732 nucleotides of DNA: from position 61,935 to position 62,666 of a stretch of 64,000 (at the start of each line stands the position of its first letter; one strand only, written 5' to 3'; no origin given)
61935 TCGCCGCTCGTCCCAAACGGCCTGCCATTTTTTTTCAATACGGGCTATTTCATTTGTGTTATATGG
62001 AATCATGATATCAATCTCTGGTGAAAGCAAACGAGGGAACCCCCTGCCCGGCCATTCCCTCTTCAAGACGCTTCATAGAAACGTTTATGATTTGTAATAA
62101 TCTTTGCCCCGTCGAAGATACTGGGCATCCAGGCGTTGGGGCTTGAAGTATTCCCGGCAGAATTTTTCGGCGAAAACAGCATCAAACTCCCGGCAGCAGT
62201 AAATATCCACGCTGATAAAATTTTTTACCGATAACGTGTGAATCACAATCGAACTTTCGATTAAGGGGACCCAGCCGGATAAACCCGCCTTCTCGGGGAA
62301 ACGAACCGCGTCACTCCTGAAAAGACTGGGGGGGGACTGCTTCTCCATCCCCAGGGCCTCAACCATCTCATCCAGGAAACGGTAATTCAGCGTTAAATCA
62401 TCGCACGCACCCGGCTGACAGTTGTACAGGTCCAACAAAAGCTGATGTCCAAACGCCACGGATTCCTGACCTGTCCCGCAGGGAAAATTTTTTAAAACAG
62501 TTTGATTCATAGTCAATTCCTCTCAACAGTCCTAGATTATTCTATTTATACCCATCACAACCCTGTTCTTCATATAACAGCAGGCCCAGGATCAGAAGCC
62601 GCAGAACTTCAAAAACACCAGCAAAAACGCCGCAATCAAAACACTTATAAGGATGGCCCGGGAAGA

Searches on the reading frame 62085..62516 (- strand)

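Call 46: search_protein_families(library=pfam, proteins=[window:62085-62516:-], max_evalue=0.01)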
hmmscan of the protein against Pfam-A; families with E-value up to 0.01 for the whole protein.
window:62085-62516:- (143 aa): 1 family
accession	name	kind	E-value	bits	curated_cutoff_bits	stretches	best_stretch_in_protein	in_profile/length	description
PF02675.21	AdoMet_dc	-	1.8e-17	64.1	25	1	26-137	2-107/107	S-adenosylmethionine decarboxylase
